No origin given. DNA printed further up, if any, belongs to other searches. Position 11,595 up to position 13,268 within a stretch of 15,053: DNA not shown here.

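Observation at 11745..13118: Candidate highly divergent phage sigma factor opening the rightward operon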

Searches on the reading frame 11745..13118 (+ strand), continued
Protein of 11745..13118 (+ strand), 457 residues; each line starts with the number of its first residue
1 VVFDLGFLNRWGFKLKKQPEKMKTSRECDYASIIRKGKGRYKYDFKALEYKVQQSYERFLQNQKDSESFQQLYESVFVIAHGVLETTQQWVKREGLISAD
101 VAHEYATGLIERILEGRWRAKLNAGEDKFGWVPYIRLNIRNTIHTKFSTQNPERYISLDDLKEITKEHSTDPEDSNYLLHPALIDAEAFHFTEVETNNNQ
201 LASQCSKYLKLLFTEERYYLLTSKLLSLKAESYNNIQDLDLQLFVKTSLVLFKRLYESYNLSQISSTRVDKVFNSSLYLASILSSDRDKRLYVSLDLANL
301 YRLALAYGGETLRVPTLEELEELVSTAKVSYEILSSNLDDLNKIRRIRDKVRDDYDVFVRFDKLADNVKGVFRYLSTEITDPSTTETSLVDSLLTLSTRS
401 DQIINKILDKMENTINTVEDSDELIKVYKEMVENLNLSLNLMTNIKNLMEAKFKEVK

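Call 28: search_solved_structures(query=A2, max_evalue=10, show_alignments=4)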
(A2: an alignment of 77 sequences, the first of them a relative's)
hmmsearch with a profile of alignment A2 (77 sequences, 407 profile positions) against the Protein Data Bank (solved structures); distinct sequences matched with E-value up to 10: 12.
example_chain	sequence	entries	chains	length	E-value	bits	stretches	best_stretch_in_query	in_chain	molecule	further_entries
8qae_A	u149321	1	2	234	0.00017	23.7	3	327-402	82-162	sc-apCC-6-SLLA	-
9ugr_A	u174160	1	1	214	0.029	16.4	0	321-379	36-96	Syn-F4-Link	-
5j10_A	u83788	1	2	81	0.049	15.6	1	349-399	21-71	peptide design 2L4HC2_24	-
8gji_A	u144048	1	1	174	0.054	15.5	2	329-398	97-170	GCG binder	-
8ci9_C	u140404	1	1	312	0.15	14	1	183-240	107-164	Deoxypodophyllotoxin synthase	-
7e37_A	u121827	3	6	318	0.16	14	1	183-240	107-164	Deoxypodophyllotoxin synthase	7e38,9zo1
3zbh_A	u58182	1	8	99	0.25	13.3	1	349-402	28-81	ESXA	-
6kos_A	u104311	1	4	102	0.57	12.1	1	309-379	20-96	SUWA (Super WA20)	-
6xns_A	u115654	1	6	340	0.88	11.5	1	345-399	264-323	C3_crown-05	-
5om9_A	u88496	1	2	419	1.1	11.2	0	113-161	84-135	Carboxypeptidase A1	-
8oyy_A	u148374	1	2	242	1.5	10.7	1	321-397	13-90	De novo designed soluble GPCR-like protein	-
8fbj_A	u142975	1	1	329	4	9.3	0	324-399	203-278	KWOCA_60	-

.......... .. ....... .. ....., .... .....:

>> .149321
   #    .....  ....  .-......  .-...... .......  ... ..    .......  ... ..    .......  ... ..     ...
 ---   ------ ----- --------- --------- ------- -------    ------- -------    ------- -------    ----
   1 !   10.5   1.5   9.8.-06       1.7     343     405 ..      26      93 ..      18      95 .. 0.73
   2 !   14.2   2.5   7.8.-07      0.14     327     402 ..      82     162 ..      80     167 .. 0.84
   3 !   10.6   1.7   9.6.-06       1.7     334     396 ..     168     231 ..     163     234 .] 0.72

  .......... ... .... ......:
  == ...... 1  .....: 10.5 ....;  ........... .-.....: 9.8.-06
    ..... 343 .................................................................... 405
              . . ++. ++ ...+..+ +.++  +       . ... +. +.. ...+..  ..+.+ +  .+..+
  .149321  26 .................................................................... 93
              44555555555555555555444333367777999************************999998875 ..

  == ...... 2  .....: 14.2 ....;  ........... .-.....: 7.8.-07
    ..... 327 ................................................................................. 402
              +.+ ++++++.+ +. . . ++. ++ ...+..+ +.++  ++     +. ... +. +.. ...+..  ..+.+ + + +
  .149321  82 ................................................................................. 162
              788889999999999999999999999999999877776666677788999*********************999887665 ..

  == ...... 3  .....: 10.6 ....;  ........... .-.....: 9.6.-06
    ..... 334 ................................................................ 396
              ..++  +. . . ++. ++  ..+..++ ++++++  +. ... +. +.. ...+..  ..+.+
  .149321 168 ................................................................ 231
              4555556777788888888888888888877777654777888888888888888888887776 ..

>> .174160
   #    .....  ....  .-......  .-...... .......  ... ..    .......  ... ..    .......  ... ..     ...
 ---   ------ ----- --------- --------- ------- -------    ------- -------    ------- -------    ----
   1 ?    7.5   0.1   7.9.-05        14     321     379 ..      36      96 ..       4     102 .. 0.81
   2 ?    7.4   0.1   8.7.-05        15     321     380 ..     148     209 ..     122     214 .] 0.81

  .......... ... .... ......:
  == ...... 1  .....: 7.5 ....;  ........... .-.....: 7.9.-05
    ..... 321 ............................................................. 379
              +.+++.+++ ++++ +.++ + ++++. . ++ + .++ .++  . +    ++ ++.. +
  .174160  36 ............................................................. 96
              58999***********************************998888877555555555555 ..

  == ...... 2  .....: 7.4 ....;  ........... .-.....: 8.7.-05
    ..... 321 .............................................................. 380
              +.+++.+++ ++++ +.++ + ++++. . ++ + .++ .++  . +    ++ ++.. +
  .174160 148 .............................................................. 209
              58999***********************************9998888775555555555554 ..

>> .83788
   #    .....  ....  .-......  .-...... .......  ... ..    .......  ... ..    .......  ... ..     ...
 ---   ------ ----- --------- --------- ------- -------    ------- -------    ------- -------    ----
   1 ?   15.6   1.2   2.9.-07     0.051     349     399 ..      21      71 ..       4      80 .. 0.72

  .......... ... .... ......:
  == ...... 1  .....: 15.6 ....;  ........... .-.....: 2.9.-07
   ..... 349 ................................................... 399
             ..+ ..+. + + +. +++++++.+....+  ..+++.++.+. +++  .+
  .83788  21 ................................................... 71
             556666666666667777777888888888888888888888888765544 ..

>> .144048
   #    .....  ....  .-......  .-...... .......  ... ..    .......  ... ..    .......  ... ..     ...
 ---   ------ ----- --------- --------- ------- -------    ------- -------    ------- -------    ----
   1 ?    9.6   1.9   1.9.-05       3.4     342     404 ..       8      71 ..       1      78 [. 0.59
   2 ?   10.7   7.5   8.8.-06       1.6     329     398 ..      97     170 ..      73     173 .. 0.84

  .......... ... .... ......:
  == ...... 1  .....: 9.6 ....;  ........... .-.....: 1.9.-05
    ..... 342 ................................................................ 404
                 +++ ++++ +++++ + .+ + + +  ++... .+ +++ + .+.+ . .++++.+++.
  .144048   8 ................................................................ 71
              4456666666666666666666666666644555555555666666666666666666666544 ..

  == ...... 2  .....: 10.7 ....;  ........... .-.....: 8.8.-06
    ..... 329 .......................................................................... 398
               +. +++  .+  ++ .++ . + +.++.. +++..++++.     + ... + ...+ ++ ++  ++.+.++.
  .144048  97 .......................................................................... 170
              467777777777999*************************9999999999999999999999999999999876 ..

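Call 30: search_dna_similar(query=P0022, collection=phages, mode=protein, max_evalue=0.01, max_rows=15)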
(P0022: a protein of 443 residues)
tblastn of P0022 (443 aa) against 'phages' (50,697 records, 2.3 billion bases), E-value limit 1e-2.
No match.

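Call 31: search_dna_similar(query=P0024, collection=phages, mode=protein, max_evalue=0.01, max_rows=15)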
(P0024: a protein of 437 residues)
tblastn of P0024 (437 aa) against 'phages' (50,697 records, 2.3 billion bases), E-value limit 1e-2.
No match.

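Call 32: search_protein_families(library=phrogs, alignment_id=A2, max_evalue=0.01)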
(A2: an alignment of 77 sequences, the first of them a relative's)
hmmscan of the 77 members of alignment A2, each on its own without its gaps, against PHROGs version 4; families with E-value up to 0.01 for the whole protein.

A. member 1, P0001 (457 aa): 0 families

B. families by the number of members that match (of 77 scanned): 8 families
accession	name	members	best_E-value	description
phrog_17028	-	2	0.00063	-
phrog_27932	-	1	0.00069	baseplate hub subunit and tail lysozyme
phrog_17523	-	1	0.00076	-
phrog_30568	-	1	0.0024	-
phrog_10907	-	1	0.0027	-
phrog_31824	-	1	0.0039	-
phrog_21990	-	1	0.007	-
phrog_15263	-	1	0.0079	-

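Call 34: search_protein_families(library=pfam, proteins=[L001:13531-15858:+, L004:12668-15697:+, L004:17505-21053:+, L001:17699-18415:+, L001:13163-13531:+, L004:6152-7258:-, L004:12093-12671:+, L004:11456-11845:+], max_evalue=0.01)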
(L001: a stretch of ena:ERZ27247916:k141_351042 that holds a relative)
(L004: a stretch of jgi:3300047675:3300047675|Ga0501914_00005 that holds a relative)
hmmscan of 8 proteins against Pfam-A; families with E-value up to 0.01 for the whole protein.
L001:13531-15858:+ (775 aa): 1 family
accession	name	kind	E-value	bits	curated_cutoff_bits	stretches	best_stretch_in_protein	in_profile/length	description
PF14890.11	Intein_splicing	-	3.4e-19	69.6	35.8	1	208-382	2-155/155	Intein splicing domain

L004:12668-15697:+ (1009 aa): 3 families
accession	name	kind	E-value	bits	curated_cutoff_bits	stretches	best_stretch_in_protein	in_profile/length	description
PF14890.11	Intein_splicing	-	5.4e-09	36.5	35.8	1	137-513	35-155/155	Intein splicing domain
PF14528.11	LAGLIDADG_3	-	8.9e-08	32.7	22.5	1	315-384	4-79/82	LAGLIDADG-like domain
PF05204.19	Hom_end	-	0.0073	16.9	21.1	0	316-357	16-61/110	Homing endonuclease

L004:17505-21053:+ (1182 aa): 2 families
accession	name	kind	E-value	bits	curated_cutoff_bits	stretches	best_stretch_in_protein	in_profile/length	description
PF14890.11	Intein_splicing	-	4.7e-41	140.6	35.8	2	368-541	9-155/155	Intein splicing domain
PF07230.16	Portal_T4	-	1e-05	24.9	22.9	0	74-221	2-145/433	Bacteriophage T4-like portal protein (Gp20)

L001:17699-18415:+ (238 aa): 1 family
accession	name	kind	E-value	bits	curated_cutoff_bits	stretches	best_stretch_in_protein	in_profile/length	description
PF18182.6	mCpol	-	0.0086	16.9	26.4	0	107-168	33-94/114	minimal CRISPR polymerase domain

L001:13163-13531:+ (122 aa): 0 families

L004:6152-7258:- (368 aa): 0 families

L004:12093-12671:+ (192 aa): 0 families

L004:11456-11845:+ (129 aa): 0 families

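Call 35: predict_structure(alignment_id=A2)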
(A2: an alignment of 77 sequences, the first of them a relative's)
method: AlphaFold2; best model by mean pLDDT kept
length: 457 residues; sequences in the alignment: 77
mean_pLDDT: 77.4   pTM: 0.45
mean pLDDT of the five models: 77.4, 76.0, 75.0, 73.9, 73.0
residues with pLDDT >= 90: 116; 70-90: 221; 50-70: 60; < 50: 60
segments of 3 or more residues with pLDDT < 50: 1-30, 34-38, 152-154, 169-171, 174-179, 181-183, 264-267, 385-389
pLDDT, mean of each block of 10 residues (from residue 1): 37 38 41 50 92 97 96 98 93 92 97 96 92 94 82 53 55 49 65 80 82 73 79 86 85 77 52 77 86 83 87 89 89 77 87 91 87 76 51 64 81 88 86 81 75 65
secondary structure, 60 per line:
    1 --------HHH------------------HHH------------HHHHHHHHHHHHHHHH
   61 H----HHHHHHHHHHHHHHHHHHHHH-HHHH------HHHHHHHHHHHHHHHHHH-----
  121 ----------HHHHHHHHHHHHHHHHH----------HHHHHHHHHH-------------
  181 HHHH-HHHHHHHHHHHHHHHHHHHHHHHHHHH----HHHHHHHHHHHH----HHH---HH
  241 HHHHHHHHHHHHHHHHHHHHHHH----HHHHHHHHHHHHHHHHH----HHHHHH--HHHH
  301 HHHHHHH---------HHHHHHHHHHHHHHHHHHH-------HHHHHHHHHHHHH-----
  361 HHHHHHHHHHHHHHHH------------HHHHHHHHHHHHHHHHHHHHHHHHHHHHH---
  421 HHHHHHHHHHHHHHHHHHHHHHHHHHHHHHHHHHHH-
elements in order: H45-61 H66-86 H88-91 H98-115 H131-147 H158-167 H181-184 H186-212 H217-228 H239-263 H268-284 H289-294 H297-307 H317-335 H343-355 H361-376 H389-417 H421-456

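Call 39: fold_search(model_id=the predicted structure, library=pdb)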
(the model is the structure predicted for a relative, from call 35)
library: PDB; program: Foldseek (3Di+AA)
matches with E <= 10: 58; with E <= 0.001: 0
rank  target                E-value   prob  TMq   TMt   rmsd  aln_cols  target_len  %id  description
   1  9a4r_A                2.5e-01  0.60  0.15  0.28  20.9       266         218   17  Integrative model of RPSH-RPOB by crosslinking MS and deep learning (released 2024-09-18)
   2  2ix3_A                6.4e-01  0.07  0.10  0.06  23.5       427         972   14  Structure of yeast Elongation Factor 3 (released 2006-08-08)
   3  8sfi_A                9.8e-01  0.05  0.11  0.06  24.8       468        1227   13  WT CRISPR-Cas12a with a 8bp R-loop (released 2024-07-03)
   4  5ipl_F                1.1e+00  0.23  0.17  0.26  20.7       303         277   12  SigmaS-transcription initiation complex with 4-nt nascent RNA (released 2016-03-30)
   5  8x6f_E                1.7e+00  0.11  0.15  0.23  22.8       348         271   16  Cryo-EM structure of Staphylococcus aureus sigA-dependent RNAP-promoter open complex (released 2024-06-05)
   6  7pgs_N                2.0e+00  0.07  0.14  0.05  21.9       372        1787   14  Consensus structure of human Neurofibromin isoform 2 (released 2021-11-17)
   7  3les_B                2.2e+00  0.30  0.13  0.29  13.4       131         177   18  2F5 Epitope scaffold ES2 (released 2010-09-29)
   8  3les_A                2.3e+00  0.28  0.13  0.29  13.4       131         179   18  2F5 Epitope scaffold ES2 (released 2010-09-29)
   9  8f7n                  2.4e+00  0.06  0.12  0.14  32.1       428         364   13  Crystal structure of chemoreceptor McpZ ligand sensing domain (released 2023-07-05)
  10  8sfn_A                2.4e+00  0.03  0.10  0.05  26.7       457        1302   12  WT CRISPR-Cas12a with a 16bp R-loop and nontarget strand in the RuvC active site. (released 2024-07-03)
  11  9isn_F                2.6e+00  0.60  0.16  0.53   9.7       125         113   11  Cryo-EM structure of Streptomyces coelicolor sigma factor shbA transcription initiation complex (released 2025-05-14)
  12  6omf_F                2.8e+00  0.11  0.17  0.25  23.4       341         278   16  CryoEM structure of SigmaS-transcription initiation complex with activator Crl (released 2019-08-28)
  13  6ek4_A                3.0e+00  0.04  0.11  0.14  39.8       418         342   14  PaxB from Photorhabdus luminescens (released 2018-05-16)
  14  9a58_A                3.2e+00  0.09  0.16  0.20  23.2       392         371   15  Integrative model of SIGA-RPOC by crosslinking MS and deep learning (released 2024-09-18)
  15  7t2y_A                3.8e+00  0.38  0.13  0.44   6.6        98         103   12  X-ray structure of a designed cold unfolding four helix bundle (released 2022-03-02)
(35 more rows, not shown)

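Call 65: find_homologous_proteins(query=A2, max_evalue=0.001)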
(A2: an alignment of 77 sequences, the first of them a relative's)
Query A2 (77 sequences) (457 aa, profile of the alignment): 20 proteins with E <= 0.001 among 8000 candidates.
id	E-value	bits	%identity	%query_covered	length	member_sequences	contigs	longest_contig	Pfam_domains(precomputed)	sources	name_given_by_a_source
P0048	8.5e-133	461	27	67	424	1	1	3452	-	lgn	-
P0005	5.5e-103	363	78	94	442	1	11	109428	-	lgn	-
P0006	1.2e-102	362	78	94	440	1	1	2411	-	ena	-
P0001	1.6e-102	361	100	100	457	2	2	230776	-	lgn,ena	-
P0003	4.0e-102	360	79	96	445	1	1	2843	-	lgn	-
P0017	1.0e-101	359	49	91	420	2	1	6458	-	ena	-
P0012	1.2e-101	359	64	95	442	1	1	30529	-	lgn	-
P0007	1.4e-100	355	77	93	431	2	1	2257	-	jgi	jgi:hypothetical protein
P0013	1.4e-100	355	64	94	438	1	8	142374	-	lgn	-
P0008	5.9e-100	353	73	94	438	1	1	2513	-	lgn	-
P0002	1.0e-99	352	78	95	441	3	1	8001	-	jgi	-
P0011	1.4e-98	348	71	96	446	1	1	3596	-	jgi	jgi:hypothetical protein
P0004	2.0e-98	348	77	94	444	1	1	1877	-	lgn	-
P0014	8.3e-98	346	58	94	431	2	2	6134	-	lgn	-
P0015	8.8e-98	346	56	94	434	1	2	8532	-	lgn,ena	-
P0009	3.0e-96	341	74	96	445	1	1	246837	-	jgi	jgi:hypothetical protein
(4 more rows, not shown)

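Call 66: list_cluster_members(proteins=[P0019, P0020, P0022, P0024, P0029, P0030, P0036, P0053, P0084, P0075])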
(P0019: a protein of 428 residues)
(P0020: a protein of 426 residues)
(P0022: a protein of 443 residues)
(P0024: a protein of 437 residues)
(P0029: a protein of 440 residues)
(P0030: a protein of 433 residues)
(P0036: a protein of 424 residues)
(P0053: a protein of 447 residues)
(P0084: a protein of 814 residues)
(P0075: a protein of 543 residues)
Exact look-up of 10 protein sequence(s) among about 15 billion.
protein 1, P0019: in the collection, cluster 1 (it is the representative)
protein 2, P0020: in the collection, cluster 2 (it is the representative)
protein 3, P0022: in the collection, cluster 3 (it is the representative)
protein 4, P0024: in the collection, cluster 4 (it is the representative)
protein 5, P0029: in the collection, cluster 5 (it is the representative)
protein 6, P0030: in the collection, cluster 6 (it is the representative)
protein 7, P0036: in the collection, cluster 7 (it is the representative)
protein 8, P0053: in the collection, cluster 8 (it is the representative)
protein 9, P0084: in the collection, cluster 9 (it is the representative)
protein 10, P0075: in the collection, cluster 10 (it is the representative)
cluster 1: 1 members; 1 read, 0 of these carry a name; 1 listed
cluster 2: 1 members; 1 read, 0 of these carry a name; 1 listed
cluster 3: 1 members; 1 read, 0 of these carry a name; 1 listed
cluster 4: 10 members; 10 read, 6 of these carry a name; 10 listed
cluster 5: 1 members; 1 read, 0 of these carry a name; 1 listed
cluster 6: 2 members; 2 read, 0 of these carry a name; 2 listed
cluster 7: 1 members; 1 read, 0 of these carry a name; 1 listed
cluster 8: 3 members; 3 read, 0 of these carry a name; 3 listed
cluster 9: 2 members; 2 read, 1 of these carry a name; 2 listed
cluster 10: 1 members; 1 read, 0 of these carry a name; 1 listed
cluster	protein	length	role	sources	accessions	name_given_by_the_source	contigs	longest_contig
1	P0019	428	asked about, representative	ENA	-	-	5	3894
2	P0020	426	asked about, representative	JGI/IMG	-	-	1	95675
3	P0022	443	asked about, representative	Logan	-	-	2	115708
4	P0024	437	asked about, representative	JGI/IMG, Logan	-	hypothetical protein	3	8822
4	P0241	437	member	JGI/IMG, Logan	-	hypothetical protein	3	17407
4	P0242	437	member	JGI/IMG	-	hypothetical protein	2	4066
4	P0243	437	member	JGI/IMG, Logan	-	hypothetical protein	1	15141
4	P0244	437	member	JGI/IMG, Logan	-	hypothetical protein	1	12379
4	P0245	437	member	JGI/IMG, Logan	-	hypothetical protein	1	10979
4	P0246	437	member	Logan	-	-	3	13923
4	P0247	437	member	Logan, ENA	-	-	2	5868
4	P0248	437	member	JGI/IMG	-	-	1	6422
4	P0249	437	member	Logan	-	-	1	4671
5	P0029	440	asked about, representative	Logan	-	-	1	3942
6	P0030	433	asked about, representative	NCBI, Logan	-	-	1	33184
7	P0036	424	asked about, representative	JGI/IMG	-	-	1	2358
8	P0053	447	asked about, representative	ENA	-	-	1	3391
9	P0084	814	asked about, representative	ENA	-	-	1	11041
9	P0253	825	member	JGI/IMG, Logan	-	hypothetical protein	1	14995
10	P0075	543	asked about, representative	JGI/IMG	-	-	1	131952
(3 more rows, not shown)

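Call 67: find_encoding_contigs(protein=P0022, flank=10000, max_places=2)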
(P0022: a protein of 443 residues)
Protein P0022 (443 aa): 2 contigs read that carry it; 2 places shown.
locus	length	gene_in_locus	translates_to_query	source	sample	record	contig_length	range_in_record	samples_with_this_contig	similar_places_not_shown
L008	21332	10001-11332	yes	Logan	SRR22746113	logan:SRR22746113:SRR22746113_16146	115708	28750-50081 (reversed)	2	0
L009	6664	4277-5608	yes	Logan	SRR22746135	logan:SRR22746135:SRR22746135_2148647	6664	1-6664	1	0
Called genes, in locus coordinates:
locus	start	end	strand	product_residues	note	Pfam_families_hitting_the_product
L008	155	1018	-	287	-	-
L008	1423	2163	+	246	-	-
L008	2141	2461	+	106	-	-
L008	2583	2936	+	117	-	-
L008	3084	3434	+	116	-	-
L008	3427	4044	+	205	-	PF02511:Thy1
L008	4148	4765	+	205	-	-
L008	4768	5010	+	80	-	-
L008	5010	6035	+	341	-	-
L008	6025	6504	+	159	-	-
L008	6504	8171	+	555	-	PF00005:ABC_tran (faint), PF13175:AAA_15 (weak), PF13476:AAA_23 (weak), PF02463:SMC_N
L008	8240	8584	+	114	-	PF08797:HIRAN (weak)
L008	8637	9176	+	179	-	PF24608:PDDEXK_15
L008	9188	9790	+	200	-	-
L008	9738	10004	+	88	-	-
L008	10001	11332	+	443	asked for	-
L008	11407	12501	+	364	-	-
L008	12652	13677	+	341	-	PF22769:DCD, PF00692:dUTPase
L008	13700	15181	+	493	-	PF00154:RecA_N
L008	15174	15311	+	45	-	-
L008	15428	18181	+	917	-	PF00270:DEAD, PF04851:ResIII, PF05203:Hom_end_hint, PF14528:LAGLIDADG_3 (faint), PF05204:Hom_end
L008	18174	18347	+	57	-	-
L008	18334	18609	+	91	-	-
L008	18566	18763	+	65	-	-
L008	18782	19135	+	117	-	-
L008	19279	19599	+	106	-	-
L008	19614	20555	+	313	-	PF00962:A_deaminase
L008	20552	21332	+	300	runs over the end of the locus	PF13155:Toprim_2 (weak), PF13362:Toprim_3 (weak)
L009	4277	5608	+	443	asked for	-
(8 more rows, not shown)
